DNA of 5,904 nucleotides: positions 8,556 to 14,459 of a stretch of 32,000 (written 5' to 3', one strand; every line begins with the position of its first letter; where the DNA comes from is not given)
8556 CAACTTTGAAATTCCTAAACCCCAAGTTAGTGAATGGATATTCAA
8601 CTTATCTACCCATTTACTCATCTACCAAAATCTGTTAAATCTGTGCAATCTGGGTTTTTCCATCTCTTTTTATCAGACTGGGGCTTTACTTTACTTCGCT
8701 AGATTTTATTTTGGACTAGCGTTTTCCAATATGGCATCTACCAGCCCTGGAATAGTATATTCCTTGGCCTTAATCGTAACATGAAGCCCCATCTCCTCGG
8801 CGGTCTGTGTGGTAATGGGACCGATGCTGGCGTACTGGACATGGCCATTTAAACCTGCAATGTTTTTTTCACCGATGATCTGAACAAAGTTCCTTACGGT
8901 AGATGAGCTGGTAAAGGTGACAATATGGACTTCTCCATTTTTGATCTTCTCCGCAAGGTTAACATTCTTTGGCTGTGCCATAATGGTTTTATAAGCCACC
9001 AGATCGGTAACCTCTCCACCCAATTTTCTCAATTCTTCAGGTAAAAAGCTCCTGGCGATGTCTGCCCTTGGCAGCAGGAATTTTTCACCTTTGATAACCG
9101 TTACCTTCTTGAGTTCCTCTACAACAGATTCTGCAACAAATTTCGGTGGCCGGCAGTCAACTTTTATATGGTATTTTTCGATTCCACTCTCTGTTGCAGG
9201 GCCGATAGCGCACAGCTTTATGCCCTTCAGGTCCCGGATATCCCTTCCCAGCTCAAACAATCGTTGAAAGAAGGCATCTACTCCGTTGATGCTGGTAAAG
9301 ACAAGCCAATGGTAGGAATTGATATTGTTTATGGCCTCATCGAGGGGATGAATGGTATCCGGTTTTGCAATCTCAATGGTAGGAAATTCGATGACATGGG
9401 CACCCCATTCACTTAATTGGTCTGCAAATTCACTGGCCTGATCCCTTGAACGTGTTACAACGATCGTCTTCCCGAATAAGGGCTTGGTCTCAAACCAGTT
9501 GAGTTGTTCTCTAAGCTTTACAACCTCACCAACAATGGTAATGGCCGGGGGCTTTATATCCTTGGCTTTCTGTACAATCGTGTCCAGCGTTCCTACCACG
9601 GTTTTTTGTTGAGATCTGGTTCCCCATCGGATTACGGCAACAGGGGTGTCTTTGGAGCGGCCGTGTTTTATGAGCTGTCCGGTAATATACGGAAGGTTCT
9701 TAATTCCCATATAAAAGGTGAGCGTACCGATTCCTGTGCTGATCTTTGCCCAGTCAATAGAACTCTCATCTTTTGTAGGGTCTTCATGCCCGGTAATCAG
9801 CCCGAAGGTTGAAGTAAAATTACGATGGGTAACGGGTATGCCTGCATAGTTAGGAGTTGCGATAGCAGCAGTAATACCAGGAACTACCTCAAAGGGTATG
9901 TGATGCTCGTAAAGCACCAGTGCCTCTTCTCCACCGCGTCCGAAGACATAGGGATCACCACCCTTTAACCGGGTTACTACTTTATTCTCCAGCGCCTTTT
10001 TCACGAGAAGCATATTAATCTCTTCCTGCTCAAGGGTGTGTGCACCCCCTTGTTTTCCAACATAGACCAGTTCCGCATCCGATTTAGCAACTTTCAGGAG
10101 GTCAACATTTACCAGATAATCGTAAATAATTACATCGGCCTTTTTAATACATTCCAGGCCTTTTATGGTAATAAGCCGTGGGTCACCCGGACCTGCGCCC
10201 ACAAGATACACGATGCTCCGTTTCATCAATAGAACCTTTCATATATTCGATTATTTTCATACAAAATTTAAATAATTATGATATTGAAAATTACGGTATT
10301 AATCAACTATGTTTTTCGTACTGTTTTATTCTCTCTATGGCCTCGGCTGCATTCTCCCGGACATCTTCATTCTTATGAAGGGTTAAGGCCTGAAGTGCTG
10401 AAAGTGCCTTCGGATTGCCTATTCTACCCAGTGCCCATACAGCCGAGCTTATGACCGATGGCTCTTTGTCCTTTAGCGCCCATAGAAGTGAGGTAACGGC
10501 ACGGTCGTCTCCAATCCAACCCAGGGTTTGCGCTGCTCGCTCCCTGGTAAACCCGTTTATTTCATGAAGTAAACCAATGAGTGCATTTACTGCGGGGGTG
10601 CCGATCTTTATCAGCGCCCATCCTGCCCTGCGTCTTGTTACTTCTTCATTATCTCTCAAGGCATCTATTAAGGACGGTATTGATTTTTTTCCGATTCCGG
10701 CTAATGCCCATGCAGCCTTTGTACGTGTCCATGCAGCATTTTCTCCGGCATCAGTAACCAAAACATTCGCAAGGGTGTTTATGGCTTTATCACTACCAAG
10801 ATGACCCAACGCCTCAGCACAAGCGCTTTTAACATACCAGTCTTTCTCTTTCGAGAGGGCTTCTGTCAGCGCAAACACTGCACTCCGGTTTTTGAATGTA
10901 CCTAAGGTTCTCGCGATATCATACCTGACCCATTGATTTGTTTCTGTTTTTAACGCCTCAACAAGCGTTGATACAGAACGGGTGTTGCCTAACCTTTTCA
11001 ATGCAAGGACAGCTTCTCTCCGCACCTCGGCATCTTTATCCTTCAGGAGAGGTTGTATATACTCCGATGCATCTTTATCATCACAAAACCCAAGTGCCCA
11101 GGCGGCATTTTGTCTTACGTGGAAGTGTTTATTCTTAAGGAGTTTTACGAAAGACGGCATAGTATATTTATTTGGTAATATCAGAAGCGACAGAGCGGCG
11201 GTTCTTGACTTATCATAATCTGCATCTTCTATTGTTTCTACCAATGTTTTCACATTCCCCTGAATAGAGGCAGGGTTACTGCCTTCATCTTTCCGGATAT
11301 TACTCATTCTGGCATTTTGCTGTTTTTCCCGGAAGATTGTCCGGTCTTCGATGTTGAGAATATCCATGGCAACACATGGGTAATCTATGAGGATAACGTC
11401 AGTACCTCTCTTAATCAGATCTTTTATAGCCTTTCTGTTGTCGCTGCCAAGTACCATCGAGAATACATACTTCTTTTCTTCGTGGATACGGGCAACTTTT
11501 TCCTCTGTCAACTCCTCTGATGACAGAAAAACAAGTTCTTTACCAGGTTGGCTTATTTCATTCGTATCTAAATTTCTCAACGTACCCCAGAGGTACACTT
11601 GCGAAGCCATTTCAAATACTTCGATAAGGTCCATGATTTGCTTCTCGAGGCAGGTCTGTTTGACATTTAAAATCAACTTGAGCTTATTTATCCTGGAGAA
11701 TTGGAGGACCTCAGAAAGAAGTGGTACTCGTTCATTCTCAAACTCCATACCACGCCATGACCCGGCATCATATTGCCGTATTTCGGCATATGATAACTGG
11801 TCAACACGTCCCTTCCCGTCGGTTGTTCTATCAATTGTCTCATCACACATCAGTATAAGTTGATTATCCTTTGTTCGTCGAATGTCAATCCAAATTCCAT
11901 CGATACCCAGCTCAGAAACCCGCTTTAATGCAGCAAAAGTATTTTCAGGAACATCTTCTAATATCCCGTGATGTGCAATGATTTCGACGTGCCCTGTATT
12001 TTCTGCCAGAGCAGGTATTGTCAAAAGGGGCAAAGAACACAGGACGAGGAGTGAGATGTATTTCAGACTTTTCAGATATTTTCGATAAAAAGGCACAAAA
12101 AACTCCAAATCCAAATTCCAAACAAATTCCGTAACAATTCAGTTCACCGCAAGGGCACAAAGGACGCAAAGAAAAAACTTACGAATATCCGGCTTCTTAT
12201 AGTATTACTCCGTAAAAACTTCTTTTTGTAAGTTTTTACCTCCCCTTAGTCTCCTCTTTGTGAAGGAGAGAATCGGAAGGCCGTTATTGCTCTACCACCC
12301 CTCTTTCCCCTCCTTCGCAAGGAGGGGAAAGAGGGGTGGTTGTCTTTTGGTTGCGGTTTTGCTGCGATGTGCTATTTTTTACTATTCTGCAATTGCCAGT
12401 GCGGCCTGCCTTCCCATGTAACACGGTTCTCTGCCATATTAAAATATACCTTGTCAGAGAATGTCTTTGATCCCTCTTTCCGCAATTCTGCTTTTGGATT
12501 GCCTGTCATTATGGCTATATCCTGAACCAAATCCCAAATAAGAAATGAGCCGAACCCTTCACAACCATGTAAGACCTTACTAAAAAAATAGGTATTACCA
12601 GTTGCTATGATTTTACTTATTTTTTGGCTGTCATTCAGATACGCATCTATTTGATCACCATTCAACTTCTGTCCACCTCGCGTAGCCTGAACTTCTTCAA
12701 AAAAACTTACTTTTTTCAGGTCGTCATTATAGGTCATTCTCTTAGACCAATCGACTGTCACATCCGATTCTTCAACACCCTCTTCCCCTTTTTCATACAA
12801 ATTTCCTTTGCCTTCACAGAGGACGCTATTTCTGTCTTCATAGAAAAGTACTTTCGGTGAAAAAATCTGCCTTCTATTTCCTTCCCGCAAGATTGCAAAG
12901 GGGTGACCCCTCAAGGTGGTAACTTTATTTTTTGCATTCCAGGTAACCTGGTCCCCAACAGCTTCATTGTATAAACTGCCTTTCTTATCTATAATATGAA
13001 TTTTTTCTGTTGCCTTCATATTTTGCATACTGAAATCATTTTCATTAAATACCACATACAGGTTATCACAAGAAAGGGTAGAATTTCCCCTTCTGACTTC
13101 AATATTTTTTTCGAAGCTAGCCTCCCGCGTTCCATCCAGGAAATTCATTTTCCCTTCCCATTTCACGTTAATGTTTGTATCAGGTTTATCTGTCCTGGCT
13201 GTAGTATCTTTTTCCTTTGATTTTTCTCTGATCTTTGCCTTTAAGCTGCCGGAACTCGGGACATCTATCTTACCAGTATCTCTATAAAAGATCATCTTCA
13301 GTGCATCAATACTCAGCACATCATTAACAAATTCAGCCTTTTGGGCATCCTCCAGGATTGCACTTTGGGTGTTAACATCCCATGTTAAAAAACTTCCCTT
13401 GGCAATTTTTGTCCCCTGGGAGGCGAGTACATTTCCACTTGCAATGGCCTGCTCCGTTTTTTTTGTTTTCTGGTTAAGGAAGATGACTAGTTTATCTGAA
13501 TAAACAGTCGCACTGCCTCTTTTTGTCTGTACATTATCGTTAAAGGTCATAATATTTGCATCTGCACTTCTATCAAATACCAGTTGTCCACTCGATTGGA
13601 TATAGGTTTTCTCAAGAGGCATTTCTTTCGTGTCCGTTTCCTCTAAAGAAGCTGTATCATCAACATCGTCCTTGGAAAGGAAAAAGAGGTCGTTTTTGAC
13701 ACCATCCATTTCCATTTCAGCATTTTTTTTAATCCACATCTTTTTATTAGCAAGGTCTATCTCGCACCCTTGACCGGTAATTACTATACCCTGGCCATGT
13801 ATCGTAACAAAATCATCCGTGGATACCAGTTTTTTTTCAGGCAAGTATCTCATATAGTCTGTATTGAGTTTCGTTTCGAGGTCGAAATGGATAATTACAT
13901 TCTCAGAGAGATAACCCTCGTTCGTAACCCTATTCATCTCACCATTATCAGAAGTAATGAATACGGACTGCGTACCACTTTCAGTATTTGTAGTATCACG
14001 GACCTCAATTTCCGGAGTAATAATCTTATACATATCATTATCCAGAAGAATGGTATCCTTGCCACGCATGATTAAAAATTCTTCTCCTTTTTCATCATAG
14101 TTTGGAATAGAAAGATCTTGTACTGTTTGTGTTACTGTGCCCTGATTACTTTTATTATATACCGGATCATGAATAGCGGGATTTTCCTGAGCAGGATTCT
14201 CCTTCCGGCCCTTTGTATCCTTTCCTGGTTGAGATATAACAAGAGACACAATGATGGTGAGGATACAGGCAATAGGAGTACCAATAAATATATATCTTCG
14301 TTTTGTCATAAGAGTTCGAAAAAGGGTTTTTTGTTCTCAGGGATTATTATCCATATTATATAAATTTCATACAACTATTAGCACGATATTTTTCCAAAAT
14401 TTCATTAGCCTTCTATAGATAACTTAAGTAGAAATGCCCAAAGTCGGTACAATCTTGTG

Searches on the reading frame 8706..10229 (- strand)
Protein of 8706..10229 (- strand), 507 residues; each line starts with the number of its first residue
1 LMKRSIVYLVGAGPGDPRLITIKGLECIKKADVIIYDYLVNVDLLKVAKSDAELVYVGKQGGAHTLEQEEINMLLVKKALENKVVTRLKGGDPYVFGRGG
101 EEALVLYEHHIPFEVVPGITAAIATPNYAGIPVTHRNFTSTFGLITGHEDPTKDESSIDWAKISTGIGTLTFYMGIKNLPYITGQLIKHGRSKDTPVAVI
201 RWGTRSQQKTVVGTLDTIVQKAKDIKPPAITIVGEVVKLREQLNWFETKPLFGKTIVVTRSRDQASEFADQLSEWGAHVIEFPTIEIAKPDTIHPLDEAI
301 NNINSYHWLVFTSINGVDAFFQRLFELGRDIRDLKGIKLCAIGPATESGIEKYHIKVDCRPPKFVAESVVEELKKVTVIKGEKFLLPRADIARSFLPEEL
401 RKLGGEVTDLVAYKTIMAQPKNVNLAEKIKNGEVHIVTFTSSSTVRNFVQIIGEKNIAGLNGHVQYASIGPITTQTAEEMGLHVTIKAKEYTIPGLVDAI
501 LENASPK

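Call 3: search_protein_families(library=pfam, proteins=[window:8706-10229:-], max_evalue=0.001)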
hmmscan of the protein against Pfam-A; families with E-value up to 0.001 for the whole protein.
window:8706-10229:- (507 aa): 2 families
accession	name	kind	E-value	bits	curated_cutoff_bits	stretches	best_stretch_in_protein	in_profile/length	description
PF02602.20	HEM4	-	3.7e-65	219.7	27.5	1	267-497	2-230/231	Uroporphyrinogen-III synthase HemD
PF00590.25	TP_methylase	-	4.8e-47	161.1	27.8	1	7-218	2-211/212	Tetrapyrrole (Corrin/Porphyrin) Methylases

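Call 4: search_protein_families(library=ncbifam, proteins=[window:8706-10229:-], max_evalue=0.001)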
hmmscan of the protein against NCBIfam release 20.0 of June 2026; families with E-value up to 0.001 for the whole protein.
window:8706-10229:- (507 aa): 38 families (the best 25 are shown)
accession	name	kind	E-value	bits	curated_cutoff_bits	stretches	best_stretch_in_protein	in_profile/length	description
NF005524.0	PRK07168.1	equivalog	2e-96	323.4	603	1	6-368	4-360/474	uroporphyrin-III C-methyltransferase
NF004790.0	PRK06136.1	subfamily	2.7e-96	322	198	1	5-248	4-248/250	uroporphyrinogen-III C-methyltransferase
TIGR01469.1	cobA_cysG_Cterm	equivalog_domain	2.7e-93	312.1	185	1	7-240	3-237/238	uroporphyrinogen-III C-methyltransferase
NF007922.1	PRK10637.1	equivalog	1.7e-87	294.2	400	1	6-238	218-450/450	siroheme synthase CysG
NF004593.0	PRK05928.4-2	equivalog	2.4e-46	158.1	275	1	253-503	2-242/247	uroporphyrinogen-III synthase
TIGR01465.1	cobM_cbiF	equivalog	1.1e-39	136.3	259.65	1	7-240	1-230/247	precorrin-4 C(11)-methyltransferase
NF004583.0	PRK05928.1-5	equivalog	1.4e-37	129.6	432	1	251-502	4-247/250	uroporphyrinogen-III synthase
NF012017.0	PRK15473.1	equivalog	2.5e-30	105.6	408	1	4-236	7-235/257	cobalt-precorrin-4 methyltransferase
NF004587.0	PRK05928.2-5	equivalog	4.1e-28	98.5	246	1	254-504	6-241/245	uroporphyrinogen-III synthase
NF004592.0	PRK05928.4-1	equivalog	1.7e-24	86.7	332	1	254-503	2-235/237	uroporphyrinogen-III synthase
NF005411.0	PRK06975.1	equivalog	4.6e-23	81.4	414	1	255-483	8-249/660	fused uroporphyrinogen-III synthase HemD/membrane protein HemX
NF004586.0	PRK05928.2-4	equivalog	5.5e-23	81.7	401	1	254-502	3-236/240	uroporphyrinogen-III synthase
NF004423.0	PRK05765.1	equivalog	6.4e-19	68.4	332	1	6-235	4-225/247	precorrin-3B C(17)-methyltransferase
NF004594.0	PRK05928.4-3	equivalog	8.8e-18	64.6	365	1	255-486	3-215/237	uroporphyrinogen-III synthase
NF005568.0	PRK07239.1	equivalog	1.6e-13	50.3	273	2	396-487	161-259/381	uroporphyrinogen-III synthase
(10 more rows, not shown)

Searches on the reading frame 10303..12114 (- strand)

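Call 3: search_protein_families(library=pfam, proteins=[window:10303-12114:-], max_evalue=0.001)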
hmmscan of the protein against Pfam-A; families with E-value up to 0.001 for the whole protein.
window:10303-12114:- (603 aa): 11 families
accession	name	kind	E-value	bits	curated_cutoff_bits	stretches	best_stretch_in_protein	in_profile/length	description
PF13646.12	HEAT_2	-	1.3e-55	186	27.7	5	523-593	16-87/88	HEAT repeats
PF03130.22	HEAT_PBS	-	1.2e-35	118.3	20.9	0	364-389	1-26/27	PBS lyase HEAT-like repeat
PF02985.28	HEAT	-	3.9e-25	86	23.5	0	319-342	2-25/31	HEAT repeat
PF03009.23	GDPD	-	1.1e-23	85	23.6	1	48-153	1-108/244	Glycerophosphoryl diester phosphodiesterase family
PF13513.12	HEAT_EZ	-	8.8e-19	68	27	0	463-504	3-55/55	HEAT-like repeat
PF00514.29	Arm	-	1.1e-13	51.1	20.6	0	319-342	14-37/41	Armadillo/beta-catenin-like repeat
PF01602.26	Adaptin_N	-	7e-07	28.6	37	1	319-454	116-272/524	Adaptin N terminal region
PF12717.13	Cnd1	-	1.8e-06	28.5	26.4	0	317-408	21-127/162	non-SMC mitotic condensation complex subunit 1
PF21581.3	SCD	-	2.2e-05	25.1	27.5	0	350-383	32-65/75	Stromalin conservative domain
PF08713.17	DNA_alkylation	-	4e-05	23.8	21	1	347-491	50-199/213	DNA alkylation repair enzyme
PF01347.28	Vitellogenin_N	-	0.00059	19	24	0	288-397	464-582/590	Lipoprotein amino terminal region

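Call 4: search_protein_families(library=ncbifam, proteins=[window:10303-12114:-], max_evalue=0.001)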
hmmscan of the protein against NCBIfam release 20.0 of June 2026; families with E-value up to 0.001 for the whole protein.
window:10303-12114:- (603 aa): 12 families
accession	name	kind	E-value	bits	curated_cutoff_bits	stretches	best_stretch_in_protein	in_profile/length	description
NF006989.0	PRK09454.1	equivalog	1.4e-26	93.3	264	1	43-154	10-121/251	glycerophosphodiester phosphodiesterase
NF058502.1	phyc_lyase_CpcE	equivalog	1.5e-25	90.2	330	3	397-455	59-116/260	C-phycocyanin alpha-cysteine-84 phycocyanobilin lyase subunit CpcE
NF045915.1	PhycobilmeDegNblB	equivalog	3.5e-24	85.5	300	2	321-516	5-200/214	phycobilisome degradation protein NblB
NF010374.0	PRK13800.1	equivalog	4.8e-18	64.8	1196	1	285-504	652-866/898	fumarate reductase/succinate dehydrogenase flavoprotein subunit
NF007244.0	PRK09687.1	equivalog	3.5e-17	62.6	275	2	290-392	129-238/285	putative lyase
NF053857.1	LysphglycPlipDStph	equivalog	3.6e-16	59.3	450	1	45-118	48-121/305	lysophosphatidylglycerol phospholipase D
NF006501.0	PRK08937.3-1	equivalog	1e-14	55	310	2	327-461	41-180/191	adenylosuccinate lyase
NF058505.1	phyc_lyase_CpeY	equivalog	3.1e-12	45.8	600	0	396-454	321-381/419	C-phycoerythrin alpha-cysteine-82 phycoerythrobilin lyase CpeY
NF058515.1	phyc_lyase_CpcF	equivalog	6.9e-11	42.1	220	1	466-567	18-121/200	C-phycocyanin alpha-cysteine-84 phycocyanobilin lyase subunit CpcF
TIGR02270.1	TIGR02270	subfamily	4.2e-10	39.2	206.8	1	293-513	61-275/410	TIGR02270 family protein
NF045662.1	DVU0298_fam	equivalog_domain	1.3e-09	37.9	75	0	538-582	145-189/213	DVU0298 family protein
NF008354.0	PRK11143.1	equivalog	4.6e-05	22.5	254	1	22-102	10-90/359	glycerophosphodiester phosphodiesterase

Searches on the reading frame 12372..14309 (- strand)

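Call 3: search_protein_families(library=pfam, proteins=[window:12372-14309:-], max_evalue=0.001)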
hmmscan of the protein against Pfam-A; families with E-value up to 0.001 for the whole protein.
window:12372-14309:- (645 aa): 3 families
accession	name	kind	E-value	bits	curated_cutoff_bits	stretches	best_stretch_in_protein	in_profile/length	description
PF03968.19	LptD_N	-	3.4e-24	85.7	20.4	3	250-346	12-112/113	LptA/(LptD N-terminal domain) LPS transport protein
PF06835.18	LptC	-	1.5e-17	64.2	21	1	53-197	26-170/175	Lipopolysaccharide-assembly, LptC-related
PF13100.11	OstA_2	-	4.6e-05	23.5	21.2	0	234-338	3-103/158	OstA-like protein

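Call 4: search_protein_families(library=ncbifam, proteins=[window:12372-14309:-], max_evalue=0.001)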
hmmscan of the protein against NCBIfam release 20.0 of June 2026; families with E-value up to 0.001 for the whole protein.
window:12372-14309:- (645 aa): 3 families
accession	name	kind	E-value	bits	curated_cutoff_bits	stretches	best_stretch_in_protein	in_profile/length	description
TIGR03002.1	outer_YhbN_LptA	equivalog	2.4e-23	82.6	71.7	2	522-636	14-129/142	lipopolysaccharide transport periplasmic protein LptA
TIGR04409.1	LptC_YrbK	equivalog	4e-23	81.8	38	1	49-197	27-176/180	LPS export ABC transporter periplasmic protein LptC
NF008143.0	PRK10894.1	equivalog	0.00035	19.9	234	0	249-286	47-84/184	lipopolysaccharide ABC transporter substrate-binding protein LptA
